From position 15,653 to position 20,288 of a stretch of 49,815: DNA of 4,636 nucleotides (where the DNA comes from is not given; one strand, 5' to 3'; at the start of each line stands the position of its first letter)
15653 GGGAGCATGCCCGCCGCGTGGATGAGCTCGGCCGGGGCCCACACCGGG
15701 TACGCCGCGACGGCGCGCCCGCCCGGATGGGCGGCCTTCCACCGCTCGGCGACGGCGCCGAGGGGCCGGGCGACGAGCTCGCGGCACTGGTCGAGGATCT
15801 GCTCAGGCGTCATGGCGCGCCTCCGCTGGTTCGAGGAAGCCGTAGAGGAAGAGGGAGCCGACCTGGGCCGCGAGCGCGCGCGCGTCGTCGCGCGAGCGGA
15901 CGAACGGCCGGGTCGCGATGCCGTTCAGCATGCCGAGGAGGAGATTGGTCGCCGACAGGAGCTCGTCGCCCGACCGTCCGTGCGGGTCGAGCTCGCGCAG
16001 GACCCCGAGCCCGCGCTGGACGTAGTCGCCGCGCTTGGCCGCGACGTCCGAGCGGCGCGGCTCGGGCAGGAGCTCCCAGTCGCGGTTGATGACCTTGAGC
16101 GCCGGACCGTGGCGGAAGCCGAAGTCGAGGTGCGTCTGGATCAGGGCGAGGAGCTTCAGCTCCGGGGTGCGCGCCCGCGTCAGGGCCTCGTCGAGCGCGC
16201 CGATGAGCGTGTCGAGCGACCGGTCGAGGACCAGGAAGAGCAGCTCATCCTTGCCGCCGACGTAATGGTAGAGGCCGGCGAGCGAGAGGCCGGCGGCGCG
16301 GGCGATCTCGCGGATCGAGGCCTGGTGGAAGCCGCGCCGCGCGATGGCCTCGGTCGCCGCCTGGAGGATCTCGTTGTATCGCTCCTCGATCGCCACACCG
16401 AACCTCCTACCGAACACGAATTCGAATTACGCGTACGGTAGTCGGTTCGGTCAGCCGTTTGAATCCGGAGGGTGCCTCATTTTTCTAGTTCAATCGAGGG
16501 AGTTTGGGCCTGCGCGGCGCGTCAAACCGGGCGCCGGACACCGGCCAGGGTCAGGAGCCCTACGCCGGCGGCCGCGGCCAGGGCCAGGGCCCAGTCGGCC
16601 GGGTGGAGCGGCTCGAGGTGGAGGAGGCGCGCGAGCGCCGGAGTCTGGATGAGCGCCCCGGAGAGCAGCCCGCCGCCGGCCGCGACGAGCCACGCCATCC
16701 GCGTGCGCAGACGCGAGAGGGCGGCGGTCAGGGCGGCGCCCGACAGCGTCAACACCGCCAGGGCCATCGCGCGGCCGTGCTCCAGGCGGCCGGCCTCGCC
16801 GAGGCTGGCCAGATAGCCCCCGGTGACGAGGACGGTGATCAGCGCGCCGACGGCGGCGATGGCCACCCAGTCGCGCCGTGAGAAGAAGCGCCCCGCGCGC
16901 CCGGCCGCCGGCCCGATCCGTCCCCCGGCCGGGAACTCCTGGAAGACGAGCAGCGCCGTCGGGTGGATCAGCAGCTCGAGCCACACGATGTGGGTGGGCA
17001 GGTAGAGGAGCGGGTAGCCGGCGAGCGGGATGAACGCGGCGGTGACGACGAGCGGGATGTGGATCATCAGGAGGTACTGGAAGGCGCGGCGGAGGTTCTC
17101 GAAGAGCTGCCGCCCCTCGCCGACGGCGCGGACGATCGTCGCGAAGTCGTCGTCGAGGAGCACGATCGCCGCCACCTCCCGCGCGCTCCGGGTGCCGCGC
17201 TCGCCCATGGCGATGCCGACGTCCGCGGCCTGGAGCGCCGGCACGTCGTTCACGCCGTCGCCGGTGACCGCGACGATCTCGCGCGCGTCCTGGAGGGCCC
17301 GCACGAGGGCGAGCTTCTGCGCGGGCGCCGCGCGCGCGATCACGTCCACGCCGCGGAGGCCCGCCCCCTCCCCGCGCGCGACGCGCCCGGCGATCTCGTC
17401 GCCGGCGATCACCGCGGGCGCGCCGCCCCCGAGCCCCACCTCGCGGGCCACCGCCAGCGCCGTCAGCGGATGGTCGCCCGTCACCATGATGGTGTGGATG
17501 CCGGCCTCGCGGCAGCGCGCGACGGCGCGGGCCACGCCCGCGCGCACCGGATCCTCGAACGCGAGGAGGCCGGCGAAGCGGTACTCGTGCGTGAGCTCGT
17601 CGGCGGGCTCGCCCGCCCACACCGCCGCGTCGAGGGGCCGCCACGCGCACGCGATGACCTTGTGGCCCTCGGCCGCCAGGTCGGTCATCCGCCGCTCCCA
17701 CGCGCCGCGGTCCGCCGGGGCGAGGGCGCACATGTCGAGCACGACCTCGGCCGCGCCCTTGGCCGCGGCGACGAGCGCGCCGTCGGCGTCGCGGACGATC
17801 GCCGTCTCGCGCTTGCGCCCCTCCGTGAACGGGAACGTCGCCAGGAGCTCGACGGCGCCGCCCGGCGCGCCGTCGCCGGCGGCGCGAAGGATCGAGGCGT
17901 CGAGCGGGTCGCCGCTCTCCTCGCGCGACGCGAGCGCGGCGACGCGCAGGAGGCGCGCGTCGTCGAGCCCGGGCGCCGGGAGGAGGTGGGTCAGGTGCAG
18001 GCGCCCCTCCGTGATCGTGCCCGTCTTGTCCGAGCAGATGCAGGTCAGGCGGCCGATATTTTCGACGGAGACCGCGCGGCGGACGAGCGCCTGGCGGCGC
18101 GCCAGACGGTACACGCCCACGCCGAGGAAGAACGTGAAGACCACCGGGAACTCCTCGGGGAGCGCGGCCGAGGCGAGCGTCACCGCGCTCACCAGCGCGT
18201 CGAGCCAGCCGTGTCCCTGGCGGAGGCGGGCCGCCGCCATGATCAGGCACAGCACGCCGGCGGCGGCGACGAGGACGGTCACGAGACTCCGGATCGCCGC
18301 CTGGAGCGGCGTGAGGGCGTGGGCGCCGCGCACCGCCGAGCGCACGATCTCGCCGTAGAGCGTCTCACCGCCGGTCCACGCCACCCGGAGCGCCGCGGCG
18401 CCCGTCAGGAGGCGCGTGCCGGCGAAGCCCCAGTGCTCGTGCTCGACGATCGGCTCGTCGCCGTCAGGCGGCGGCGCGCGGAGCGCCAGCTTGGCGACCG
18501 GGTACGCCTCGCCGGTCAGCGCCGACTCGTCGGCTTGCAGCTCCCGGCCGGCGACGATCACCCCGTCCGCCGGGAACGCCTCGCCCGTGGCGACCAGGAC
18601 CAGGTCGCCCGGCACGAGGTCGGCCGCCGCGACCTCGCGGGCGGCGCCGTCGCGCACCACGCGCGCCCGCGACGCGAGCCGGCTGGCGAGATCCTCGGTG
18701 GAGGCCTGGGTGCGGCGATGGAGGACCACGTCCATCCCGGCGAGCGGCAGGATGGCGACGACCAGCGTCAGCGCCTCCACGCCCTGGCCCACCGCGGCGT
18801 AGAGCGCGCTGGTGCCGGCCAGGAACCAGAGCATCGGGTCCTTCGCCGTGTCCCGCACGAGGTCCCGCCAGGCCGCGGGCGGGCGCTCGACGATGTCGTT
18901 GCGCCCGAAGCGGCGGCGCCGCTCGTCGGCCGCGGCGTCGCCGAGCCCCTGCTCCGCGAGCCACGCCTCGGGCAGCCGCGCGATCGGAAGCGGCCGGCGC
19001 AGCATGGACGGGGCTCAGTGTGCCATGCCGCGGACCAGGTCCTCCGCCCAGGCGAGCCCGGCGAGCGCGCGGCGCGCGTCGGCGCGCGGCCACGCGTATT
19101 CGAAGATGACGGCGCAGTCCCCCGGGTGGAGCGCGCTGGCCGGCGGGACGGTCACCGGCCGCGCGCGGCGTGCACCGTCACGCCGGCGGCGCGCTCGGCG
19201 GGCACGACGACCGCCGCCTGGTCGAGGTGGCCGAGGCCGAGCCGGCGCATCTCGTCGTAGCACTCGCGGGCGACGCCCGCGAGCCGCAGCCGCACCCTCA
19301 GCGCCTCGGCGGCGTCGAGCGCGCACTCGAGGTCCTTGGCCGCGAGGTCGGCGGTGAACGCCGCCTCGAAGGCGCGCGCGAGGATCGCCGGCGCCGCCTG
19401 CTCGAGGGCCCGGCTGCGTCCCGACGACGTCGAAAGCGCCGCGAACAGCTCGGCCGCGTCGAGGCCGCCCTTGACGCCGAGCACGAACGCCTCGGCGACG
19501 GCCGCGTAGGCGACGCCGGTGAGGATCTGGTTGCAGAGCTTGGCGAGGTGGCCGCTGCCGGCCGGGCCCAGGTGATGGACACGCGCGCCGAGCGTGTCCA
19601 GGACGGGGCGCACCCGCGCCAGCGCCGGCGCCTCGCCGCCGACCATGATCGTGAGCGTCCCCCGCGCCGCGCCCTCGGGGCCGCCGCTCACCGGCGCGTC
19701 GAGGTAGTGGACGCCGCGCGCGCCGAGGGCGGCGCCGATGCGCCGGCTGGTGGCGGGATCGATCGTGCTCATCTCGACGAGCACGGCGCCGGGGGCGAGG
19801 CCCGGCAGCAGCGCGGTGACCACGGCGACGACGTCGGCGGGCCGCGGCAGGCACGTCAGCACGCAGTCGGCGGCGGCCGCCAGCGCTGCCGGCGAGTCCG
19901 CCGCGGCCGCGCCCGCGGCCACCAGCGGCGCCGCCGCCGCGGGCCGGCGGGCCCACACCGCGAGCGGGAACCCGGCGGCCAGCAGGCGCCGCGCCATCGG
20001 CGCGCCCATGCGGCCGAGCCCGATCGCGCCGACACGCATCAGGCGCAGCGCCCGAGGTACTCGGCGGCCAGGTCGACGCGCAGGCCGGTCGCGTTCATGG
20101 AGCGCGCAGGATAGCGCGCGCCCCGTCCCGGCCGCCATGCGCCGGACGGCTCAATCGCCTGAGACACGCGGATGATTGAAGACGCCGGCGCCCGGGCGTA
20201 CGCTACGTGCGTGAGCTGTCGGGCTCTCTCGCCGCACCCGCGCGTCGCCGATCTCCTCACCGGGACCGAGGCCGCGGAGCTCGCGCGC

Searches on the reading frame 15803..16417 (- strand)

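Call 40: search_protein_families(library=pfam, proteins=[window:15803-16417:-], max_evalue=0.0001)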
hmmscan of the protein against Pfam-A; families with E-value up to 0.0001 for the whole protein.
window:15803-16417:- (204 aa): 2 families
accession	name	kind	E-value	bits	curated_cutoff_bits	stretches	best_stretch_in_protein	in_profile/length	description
PF00440.29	TetR_N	-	1.2e-12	47.8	24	1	17-61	1-45/47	Bacterial regulatory proteins, tetR family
PF17932.6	TetR_C_24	-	4.3e-08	33.8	26.4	1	84-168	3-88/114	Tetracyclin repressor-like, C-terminal domain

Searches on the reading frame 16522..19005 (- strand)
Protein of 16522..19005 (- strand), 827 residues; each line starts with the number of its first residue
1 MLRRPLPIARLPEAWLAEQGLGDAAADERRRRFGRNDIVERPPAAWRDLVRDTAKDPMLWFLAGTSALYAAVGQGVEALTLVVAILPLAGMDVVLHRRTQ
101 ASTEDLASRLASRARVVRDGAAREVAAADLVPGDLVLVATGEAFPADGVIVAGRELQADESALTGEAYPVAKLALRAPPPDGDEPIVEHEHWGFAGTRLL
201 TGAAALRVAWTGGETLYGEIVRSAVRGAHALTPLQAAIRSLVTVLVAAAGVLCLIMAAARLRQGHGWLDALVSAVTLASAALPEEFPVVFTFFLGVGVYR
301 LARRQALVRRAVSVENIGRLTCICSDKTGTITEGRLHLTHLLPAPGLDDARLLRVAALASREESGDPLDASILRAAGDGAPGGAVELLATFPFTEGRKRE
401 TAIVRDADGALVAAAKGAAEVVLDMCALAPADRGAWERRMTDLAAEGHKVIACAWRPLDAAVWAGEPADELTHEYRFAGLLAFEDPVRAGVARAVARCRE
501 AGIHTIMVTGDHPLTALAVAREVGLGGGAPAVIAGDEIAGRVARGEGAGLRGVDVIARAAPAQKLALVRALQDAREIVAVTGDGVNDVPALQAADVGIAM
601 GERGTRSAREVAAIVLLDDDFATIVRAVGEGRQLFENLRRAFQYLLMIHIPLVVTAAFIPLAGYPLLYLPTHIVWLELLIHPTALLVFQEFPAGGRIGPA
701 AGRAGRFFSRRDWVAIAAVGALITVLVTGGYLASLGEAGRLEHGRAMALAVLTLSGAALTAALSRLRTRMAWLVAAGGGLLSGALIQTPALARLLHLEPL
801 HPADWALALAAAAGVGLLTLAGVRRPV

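Call 40: search_protein_families(library=pfam, proteins=[window:16522-19005:-], max_evalue=0.0001)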
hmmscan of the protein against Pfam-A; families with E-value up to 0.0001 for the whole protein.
window:16522-19005:- (827 aa): 7 families
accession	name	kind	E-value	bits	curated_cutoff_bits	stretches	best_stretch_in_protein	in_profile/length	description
PF00122.25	E1-E2_ATPase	-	1.2e-40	139.4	28.1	1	110-304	3-181/181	E1-E2 ATPase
PF00702.32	Hydrolase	-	7.8e-17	62.7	26.4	1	322-595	3-191/191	haloacid dehalogenase-like hydrolase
PF00689.26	Cation_ATPase_C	-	1e-12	48.6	27.3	1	665-817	1-167/175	Cation transporting ATPase, C-terminus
PF12710.13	HAD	-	1.1e-07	33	27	1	406-592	4-189/189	haloacid dehalogenase-like hydrolase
PF00690.31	Cation_ATPase_N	-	2e-06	27.8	20.4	1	18-67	18-67/69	Cation transporter/ATPase, N-terminus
PF13246.12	Cation_ATPase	-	3e-06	27.6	21.7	1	385-426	46-88/91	Cation transport ATPase (P-type)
PF08282.18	Hydrolase_3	-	2.7e-05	24.4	20.9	0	570-620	198-247/255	haloacid dehalogenase-like hydrolase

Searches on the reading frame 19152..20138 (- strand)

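Call 40: search_protein_families(library=pfam, proteins=[window:19152-20138:-], max_evalue=0.0001)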
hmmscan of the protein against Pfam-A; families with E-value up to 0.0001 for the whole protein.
window:19152-20138:- (328 aa): 4 families
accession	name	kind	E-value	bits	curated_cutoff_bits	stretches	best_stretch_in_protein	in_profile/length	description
PF03446.21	NAD_binding_2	-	6.4e-50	169.7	21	1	35-191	1-161/161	NAD binding domain of 6-phosphogluconate dehydrogenase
PF14833.11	NAD_binding_11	-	2.4e-31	109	30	1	194-311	1-119/122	NAD-binding of NADP-dependent 3-hydroxyisobutyrate dehydrogenase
PF02826.25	2-Hacid_dh_C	-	1.2e-07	31.7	25.1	1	23-124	26-127/178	D-isomer specific 2-hydroxyacid dehydrogenase, NAD binding domain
PF03807.23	F420_oxidored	-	9.3e-07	29.8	21.6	1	35-123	1-91/94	NADP oxidoreductase coenzyme F420-dependent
